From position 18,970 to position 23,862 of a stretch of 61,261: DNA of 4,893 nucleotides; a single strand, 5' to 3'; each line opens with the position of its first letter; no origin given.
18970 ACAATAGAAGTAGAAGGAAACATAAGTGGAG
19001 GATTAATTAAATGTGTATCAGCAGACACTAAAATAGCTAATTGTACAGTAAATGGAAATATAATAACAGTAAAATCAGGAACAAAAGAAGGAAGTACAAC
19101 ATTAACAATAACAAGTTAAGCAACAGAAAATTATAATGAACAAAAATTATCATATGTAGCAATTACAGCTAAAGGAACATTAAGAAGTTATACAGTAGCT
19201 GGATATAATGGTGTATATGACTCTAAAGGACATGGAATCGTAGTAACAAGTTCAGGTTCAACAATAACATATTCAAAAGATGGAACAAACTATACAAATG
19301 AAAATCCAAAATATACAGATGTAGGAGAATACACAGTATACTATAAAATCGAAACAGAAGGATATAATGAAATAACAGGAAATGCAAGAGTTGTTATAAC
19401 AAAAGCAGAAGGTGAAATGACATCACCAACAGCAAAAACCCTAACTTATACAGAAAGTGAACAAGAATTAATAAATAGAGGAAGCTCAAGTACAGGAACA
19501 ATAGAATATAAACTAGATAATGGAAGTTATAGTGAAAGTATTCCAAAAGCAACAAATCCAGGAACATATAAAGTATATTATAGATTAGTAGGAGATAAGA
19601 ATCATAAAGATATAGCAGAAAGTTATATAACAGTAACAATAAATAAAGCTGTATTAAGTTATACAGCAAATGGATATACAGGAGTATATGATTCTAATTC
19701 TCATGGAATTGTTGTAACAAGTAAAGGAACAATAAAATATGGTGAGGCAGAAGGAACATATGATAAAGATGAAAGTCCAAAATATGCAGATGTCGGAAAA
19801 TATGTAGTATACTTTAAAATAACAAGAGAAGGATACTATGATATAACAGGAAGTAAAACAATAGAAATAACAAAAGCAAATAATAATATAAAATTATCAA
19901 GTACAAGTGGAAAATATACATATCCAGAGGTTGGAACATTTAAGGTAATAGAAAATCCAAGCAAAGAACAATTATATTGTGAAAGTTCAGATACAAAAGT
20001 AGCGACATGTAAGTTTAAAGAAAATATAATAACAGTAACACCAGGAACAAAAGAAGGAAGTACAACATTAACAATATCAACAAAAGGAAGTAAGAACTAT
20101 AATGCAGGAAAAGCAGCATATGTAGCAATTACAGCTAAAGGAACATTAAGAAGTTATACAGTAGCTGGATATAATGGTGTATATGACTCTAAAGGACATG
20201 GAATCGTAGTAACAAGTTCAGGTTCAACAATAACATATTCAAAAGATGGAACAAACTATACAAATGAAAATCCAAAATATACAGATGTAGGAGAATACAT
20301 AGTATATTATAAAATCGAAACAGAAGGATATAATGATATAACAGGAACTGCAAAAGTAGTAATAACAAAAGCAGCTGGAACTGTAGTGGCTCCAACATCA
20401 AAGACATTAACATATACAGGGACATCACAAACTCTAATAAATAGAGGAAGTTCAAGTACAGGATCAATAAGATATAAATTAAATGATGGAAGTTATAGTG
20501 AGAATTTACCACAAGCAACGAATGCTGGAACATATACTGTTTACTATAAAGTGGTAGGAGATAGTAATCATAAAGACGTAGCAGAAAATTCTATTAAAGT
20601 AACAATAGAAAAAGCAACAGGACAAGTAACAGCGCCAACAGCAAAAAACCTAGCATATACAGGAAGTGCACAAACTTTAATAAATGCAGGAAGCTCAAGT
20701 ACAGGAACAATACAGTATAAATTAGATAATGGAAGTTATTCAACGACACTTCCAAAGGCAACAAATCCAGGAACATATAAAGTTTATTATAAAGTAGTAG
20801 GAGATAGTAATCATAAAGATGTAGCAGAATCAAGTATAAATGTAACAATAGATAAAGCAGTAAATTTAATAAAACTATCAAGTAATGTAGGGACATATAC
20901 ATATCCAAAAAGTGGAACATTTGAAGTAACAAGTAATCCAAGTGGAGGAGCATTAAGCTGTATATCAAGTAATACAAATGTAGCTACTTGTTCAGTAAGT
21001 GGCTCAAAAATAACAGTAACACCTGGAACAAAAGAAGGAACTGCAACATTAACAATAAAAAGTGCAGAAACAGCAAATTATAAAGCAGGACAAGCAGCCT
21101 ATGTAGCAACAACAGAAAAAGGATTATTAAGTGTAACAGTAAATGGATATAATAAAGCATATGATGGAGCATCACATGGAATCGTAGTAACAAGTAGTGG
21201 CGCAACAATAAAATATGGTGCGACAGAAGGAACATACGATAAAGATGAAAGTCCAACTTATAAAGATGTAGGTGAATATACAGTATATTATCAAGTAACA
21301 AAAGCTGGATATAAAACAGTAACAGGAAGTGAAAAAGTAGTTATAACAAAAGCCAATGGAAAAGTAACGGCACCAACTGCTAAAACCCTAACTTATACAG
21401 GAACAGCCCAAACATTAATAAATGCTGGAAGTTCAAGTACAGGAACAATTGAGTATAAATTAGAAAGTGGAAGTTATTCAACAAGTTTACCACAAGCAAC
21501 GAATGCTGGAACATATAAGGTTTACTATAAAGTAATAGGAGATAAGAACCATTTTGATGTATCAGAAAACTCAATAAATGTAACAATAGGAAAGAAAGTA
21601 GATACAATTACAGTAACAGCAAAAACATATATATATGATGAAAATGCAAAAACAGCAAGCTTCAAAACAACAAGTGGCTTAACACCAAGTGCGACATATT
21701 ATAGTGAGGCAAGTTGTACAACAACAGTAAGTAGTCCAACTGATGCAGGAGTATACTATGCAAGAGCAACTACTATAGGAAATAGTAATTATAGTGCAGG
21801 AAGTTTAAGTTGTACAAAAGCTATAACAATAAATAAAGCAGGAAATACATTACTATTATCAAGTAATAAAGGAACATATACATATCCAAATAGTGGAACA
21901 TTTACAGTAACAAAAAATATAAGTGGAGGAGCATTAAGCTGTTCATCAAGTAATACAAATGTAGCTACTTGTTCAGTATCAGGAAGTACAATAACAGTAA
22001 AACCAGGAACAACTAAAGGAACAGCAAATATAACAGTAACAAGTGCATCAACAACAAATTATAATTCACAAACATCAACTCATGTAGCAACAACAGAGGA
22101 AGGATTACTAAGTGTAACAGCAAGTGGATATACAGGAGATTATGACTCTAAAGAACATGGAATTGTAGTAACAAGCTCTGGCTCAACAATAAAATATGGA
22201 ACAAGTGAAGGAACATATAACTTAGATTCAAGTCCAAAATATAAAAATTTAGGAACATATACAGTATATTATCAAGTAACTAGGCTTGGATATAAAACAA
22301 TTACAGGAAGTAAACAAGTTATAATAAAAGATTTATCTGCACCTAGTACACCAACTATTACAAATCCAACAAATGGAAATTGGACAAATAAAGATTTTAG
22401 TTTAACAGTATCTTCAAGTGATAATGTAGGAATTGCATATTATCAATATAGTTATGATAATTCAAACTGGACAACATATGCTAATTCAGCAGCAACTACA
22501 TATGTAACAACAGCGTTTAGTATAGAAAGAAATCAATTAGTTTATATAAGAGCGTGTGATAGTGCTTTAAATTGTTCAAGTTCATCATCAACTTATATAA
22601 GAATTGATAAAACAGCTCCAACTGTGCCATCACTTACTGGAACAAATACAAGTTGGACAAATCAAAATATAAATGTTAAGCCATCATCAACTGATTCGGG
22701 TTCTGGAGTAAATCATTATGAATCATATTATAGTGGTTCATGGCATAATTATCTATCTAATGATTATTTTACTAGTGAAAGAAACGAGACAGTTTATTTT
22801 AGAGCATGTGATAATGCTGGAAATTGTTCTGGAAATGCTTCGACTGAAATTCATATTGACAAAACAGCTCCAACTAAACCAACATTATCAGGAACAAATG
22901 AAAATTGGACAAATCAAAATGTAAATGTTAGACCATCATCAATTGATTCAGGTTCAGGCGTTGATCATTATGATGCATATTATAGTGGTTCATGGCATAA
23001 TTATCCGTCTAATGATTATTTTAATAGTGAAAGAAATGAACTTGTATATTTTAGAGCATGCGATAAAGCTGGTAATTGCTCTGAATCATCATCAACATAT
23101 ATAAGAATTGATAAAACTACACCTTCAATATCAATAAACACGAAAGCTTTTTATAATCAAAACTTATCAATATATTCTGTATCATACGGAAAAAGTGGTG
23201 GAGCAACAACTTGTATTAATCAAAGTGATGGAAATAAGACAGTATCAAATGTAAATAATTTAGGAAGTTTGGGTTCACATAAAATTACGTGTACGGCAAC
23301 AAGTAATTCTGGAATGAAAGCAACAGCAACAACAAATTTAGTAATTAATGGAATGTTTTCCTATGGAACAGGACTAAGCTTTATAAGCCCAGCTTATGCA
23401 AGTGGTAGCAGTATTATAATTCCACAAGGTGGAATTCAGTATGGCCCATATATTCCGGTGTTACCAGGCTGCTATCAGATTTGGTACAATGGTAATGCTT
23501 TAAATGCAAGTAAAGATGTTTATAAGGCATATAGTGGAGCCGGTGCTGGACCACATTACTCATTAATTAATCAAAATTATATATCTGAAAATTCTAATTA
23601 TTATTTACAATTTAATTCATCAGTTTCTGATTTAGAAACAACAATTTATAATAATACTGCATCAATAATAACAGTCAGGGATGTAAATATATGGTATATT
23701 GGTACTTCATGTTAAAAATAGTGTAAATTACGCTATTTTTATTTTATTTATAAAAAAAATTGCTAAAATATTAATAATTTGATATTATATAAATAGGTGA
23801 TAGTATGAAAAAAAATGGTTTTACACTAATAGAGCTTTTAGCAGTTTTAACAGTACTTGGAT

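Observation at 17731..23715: ~2,000-codon modular type IV pilin: a prepilin N-terminus fused to about 20 Ig-like repeats and a terminal globular domain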

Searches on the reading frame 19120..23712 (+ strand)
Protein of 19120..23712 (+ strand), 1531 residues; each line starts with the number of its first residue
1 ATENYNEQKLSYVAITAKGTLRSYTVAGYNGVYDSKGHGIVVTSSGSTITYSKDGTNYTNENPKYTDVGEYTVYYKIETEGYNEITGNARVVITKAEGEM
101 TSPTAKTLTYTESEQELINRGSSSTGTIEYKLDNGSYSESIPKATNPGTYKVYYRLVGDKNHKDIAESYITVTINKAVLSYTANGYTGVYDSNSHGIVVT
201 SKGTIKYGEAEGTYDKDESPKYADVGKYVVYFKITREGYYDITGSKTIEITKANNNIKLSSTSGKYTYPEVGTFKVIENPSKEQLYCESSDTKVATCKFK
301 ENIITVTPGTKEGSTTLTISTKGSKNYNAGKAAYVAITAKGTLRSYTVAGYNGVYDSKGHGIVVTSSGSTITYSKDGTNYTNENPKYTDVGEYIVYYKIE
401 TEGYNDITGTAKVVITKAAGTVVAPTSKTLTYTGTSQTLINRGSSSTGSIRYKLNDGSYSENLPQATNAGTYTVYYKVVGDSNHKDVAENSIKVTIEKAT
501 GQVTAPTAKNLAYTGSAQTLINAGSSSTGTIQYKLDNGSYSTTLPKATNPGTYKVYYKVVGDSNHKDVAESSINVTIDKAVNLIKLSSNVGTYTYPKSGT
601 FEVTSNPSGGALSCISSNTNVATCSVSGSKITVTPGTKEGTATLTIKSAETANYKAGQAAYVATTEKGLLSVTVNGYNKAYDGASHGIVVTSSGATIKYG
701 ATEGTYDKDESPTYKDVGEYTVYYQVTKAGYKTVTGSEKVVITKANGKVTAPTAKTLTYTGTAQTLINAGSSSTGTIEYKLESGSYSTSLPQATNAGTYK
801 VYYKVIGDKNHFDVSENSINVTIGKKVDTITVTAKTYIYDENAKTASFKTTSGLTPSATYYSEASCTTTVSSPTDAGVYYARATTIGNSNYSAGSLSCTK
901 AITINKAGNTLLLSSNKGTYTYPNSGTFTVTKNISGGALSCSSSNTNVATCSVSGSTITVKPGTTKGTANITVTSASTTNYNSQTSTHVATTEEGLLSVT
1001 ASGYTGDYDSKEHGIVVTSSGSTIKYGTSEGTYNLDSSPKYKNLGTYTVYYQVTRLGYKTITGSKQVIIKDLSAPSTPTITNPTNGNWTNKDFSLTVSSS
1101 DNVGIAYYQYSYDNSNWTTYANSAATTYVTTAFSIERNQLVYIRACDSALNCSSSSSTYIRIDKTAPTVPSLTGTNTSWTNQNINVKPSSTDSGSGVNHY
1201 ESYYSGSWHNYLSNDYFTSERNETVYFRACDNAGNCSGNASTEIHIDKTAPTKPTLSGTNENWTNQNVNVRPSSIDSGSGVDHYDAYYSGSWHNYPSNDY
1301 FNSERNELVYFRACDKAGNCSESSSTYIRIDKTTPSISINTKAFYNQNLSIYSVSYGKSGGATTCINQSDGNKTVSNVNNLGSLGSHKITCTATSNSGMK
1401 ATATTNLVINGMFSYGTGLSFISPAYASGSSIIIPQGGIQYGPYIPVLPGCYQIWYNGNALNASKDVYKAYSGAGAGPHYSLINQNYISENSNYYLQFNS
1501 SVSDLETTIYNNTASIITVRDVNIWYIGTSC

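Call 6: search_protein_families(library=pfam, proteins=[window:19120-23712:+], max_evalue=0.01)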
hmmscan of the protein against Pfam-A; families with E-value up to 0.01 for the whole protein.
window:19120-23712:+ (1531 aa): 2 families
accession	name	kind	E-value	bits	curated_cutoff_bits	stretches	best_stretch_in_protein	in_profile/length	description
PF04234.18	CopC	-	2e-06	29.1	23.3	0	448-485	47-83/92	CopC domain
PF17737.7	Ig_C19orf38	-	0.0082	16.9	23.2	0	793-823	59-89/91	Ig domain in C19orf38 (HIDE1)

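Call 25: find_homologous_proteins(query=window:19120-23712:+)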
Query window:19120-23712:+ (1531 aa): 1597 proteins with E <= 0.001 among 8000 candidates; the best 120 are listed.
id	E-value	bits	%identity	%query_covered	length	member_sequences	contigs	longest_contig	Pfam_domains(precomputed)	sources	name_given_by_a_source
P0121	0.0e+0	3083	100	94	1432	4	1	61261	PF04234.19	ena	-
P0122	0.0e+0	2994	98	54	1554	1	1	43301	PF04234.19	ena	-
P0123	0.0e+0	1908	99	39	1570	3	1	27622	PF04234.19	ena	-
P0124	0.0e+0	1576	38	71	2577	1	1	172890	PF26993.1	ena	-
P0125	0.0e+0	1545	49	73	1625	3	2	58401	PF02368.25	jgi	-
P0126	0.0e+0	1448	56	57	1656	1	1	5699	PF07963.18,PF02368.25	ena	-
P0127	0.0e+0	1380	61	49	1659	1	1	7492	PF07963.18,PF04234.19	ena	-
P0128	0.0e+0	1373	38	71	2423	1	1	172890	PF26993.1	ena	-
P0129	0.0e+0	1234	36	32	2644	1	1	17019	-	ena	-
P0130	0.0e+0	1087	31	66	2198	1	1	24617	PF02368.25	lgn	-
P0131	0.0e+0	1073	49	72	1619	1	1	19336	PF07963.18,PF16656.12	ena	-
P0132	0.0e+0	1041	30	69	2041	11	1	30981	PF00754.32,PF02012.27,PF04234.19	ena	-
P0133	1.7e-296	1005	32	52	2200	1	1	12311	-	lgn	-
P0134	4.8e-292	990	52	50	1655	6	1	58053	PF07963.18,PF04234.19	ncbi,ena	-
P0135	3.7e-287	974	39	55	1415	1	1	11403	PF19789.7,PF17737.8,PF04234.19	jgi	jgi:methionine-rich copper-binding protein CopC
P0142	9.3e-269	913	56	51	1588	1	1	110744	PF07963.18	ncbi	-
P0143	9.5e-263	893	33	54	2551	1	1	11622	PF26182.1,PF02368.25,PF26918.1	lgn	-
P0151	1.2e-254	867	46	13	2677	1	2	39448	PF26182.1,PF02368.25,PF26918.1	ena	-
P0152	2.4e-253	862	30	52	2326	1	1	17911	PF22732.3,PF18676.7,PF04234.19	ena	-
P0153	4.8e-251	855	32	51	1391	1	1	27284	PF18676.7,PF04234.19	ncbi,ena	-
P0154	6.1e-249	848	32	34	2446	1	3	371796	PF26182.1,PF02368.25,PF26918.1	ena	-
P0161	6.6e-238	811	50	45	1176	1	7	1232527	PF07963.18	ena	-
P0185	4.3e-233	795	29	72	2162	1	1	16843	PF02368.25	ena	-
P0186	6.8e-230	785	31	47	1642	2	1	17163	PF09479.17,PF18676.7,PF04234.19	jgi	-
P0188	7.0e-228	778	30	47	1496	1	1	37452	PF00754.32,PF18676.7,PF04234.19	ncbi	-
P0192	3.6e-223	762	32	66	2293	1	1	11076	PF18887.6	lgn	-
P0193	4.0e-223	762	31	55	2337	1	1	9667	PF02368.25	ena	-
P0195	7.6e-218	745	34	52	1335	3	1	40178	PF19400.4,PF18887.6,PF04234.19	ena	-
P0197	3.0e-213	729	32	68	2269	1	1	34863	PF26182.1,PF11197.14,PF02368.25,PF27334.1,PF26918.1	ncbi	-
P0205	6.8e-200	685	35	61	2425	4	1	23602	PF18676.7,PF02368.25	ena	-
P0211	1.4e-187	644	27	43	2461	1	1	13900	PF18676.7,PF04234.19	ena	-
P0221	1.5e-178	614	33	52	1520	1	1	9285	PF09479.17,PF18887.6,PF18657.7,PF04234.19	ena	-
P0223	1.4e-177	611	49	34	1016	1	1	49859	PF07963.18,PF02368.25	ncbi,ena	-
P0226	4.6e-174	600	39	32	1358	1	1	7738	PF02368.25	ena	-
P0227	8.0e-172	592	31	49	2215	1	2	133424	PF19789.7,PF16640.12,PF02368.25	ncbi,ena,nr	ncbi:MAG: hypothetical protein HFE49_07925 [Clostridia bacterium]|nr:hypothetical protein [Clostridi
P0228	5.8e-171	589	46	36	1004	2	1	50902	PF07963.18,PF02368.25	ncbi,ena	-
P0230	5.3e-169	583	31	53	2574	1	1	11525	PF18676.7,PF02368.25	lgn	-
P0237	2.1e-161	558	31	53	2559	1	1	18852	PF18676.7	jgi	jgi:methionine-rich copper-binding protein CopC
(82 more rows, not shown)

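Call 26: find_encoding_contigs(protein=P0122, flank=10000, max_places=4)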
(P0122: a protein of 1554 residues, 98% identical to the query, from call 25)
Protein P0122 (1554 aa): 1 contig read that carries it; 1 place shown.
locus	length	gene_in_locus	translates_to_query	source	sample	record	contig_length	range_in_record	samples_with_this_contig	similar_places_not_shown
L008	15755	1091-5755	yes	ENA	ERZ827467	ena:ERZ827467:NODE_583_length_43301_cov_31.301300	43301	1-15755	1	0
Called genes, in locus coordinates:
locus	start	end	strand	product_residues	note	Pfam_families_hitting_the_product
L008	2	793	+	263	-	?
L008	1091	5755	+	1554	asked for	PF04234:CopC (faint)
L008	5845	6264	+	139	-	PF07963:N_methyl (weak)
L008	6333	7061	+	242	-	PF22435:MRM3-like_sub_bind, PF08032:SpoU_sub_bind (faint), PF00588:SpoU_methylase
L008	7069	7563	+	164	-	PF01782:RimM, PF24986:PRC_RimM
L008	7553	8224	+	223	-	PF01746:tRNA_m1G_MT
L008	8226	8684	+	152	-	-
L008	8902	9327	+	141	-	PF03946:Ribosomal_L11_N, PF00298:Ribosomal_L11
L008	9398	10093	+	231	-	PF00687:Ribosomal_L1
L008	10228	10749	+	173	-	PF00466:Ribosomal_L10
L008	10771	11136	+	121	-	PF16320:Ribosomal_L12_N, PF00542:Ribosomal_L12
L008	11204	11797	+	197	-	PF05175:MTS, PF03848:TehB (weak), PF13489:Methyltransf_23 (weak), PF06325:PrmA, PF13649:Methyltransf_25 (weak)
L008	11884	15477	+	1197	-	PF04563:RNA_pol_Rpb2_1, PF04561:RNA_pol_Rpb2_2, PF04565:RNA_pol_Rpb2_3, PF10385:RNA_pol_Rpb2_45, PF00562:RNA_pol_Rpb2_6, PF04560:RNA_pol_Rpb2_7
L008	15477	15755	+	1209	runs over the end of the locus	PF04997:RNA_pol_Rpb1_1, PF00623:RNA_pol_Rpb1_2, PF04983:RNA_pol_Rpb1_3, PF05000:RNA_pol_Rpb1_4, PF04998:RNA_pol_Rpb1_5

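Call 27: find_encoding_contigs(protein=P0123, flank=10000, max_places=4)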
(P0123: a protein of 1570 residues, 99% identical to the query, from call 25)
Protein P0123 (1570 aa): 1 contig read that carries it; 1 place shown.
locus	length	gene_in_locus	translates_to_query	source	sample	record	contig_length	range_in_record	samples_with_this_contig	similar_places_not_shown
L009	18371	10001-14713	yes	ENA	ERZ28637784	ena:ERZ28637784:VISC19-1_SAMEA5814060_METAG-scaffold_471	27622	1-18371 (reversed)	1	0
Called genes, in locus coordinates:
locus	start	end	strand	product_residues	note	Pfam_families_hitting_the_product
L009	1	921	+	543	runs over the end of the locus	PF07719:TPR_2 (faint)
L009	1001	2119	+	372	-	PF05816:TelA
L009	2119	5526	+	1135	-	-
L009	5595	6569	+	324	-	PF00551:Formyl_trans_N, PF02911:Formyl_trans_C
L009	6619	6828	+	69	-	PF03840:SecG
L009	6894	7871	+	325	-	PF07454:SpoIIP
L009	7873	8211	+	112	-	-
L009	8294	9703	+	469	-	PF07963:N_methyl (weak)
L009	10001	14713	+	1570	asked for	PF04234:CopC (faint)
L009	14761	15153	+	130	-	-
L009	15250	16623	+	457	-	PF02687:FtsX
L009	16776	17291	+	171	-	PF00005:ABC_tran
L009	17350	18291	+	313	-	PF06144:DNA_pol3_delta, PF21694:DNA_pol3_delta_C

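Call 36: find_encoding_contigs(protein=P0142, flank=10000, max_places=2)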
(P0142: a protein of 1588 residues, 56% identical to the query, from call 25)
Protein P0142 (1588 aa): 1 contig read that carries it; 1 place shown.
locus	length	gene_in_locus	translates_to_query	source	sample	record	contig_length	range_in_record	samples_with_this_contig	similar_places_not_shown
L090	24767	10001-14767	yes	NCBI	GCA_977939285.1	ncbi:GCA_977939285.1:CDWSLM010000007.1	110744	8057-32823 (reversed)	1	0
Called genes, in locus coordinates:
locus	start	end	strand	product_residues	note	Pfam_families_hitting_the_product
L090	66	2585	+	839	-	PF09586:YfhO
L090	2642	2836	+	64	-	PF01165:Ribosomal_S21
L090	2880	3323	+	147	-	PF09424:YqeY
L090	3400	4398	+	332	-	PF07454:SpoIIP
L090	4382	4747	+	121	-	-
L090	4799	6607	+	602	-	PF00009:GTP_EFTU, PF00071:Ras (weak), PF03144:GTP_EFTU_D2, PF14492:EFG_III (faint), PF00679:EFG_C, PF06421:LepA_C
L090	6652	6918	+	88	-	PF12116:SpoIIID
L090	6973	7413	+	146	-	PF12116:SpoIIID (weak)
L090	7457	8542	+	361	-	PF04055:Radical_SAM, PF06969:HemN_C (weak)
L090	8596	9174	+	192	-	-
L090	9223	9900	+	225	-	PF01712:dNK, PF02223:Thymidylate_kin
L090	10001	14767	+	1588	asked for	PF07963:N_methyl (weak)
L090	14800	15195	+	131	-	-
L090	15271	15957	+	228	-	PF00899:ThiF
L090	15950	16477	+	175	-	-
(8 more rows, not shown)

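Call 37: find_encoding_contigs(protein=P0161, flank=10000, max_places=2)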
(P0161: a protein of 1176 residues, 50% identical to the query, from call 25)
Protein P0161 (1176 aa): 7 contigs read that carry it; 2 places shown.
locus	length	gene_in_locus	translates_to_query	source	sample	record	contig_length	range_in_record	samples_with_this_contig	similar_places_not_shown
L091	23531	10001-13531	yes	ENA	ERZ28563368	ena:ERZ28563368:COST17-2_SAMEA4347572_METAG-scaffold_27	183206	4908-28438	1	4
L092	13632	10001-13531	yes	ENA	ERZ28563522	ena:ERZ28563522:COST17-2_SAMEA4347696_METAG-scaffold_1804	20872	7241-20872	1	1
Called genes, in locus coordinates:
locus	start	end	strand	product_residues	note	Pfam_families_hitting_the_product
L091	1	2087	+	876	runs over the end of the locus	PF01326:PPDK_N, PF00391:PEP-utilizers, PF02896:PEP-utilizers_C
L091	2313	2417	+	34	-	-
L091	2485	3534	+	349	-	PF08271:Zn_Ribbon_TF (faint)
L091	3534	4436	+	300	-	PF04536:TPM_phosphatase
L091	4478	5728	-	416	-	PF02388:FemAB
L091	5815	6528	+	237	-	-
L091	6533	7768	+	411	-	PF03952:Enolase_N, PF00113:Enolase_C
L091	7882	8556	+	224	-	-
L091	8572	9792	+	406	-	PF13421:Band_7_1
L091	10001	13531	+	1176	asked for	PF07963:N_methyl (weak)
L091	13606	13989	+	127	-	-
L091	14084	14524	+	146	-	PF12802:MarR_2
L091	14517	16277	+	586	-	PF00664:ABC_membrane, PF00005:ABC_tran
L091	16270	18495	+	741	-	PF00664:ABC_membrane, PF00005:ABC_tran, PF02463:SMC_N (weak)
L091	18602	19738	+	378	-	PF01694:Rhomboid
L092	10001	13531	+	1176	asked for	PF07963:N_methyl (weak)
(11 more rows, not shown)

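Call 80: search_protein_families(library=pfam, proteins=[P0153, P0195], max_evalue=0.001)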
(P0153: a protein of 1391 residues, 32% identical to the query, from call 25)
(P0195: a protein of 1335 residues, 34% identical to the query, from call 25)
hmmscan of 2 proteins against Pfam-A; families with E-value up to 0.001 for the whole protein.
P0153 (1391 aa): 2 families
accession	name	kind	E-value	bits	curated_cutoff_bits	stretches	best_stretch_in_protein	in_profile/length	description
PF18676.6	MBG_2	-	2.6e-37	127.7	25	2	440-514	1-71/72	MBG domain (YGX type)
PF04234.18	CopC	-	6.1e-20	72.5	23.3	0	1200-1255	24-83/92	CopC domain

P0195 (1335 aa): 3 families
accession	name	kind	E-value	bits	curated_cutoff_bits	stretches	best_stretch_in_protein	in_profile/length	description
PF04234.18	CopC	-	1.5e-18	68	23.3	0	416-488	10-84/92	CopC domain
PF18887.5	MBG_3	-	2.1e-08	34.5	25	2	922-996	3-71/72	MBG domain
PF19400.4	DUF5975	-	2.4e-06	28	25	0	553-587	41-75/125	Family of unknown function (DUF5975)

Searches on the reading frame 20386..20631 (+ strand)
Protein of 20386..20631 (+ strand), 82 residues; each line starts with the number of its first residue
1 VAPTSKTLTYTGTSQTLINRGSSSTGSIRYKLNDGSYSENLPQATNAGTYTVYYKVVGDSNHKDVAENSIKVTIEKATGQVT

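Call 48: search_protein_families(library=pfam, proteins=[window:20386-20631:+], max_evalue=1)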
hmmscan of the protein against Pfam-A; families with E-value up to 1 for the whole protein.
seq(82 aa): 2 families
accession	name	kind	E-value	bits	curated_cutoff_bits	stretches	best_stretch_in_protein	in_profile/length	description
PF09134.16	Invasin_D3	-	0.0066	17.4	33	1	7-63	35-91/98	Invasin, domain 3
PF04234.18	CopC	-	0.0074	17.7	23.3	1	27-63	48-83/92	CopC domain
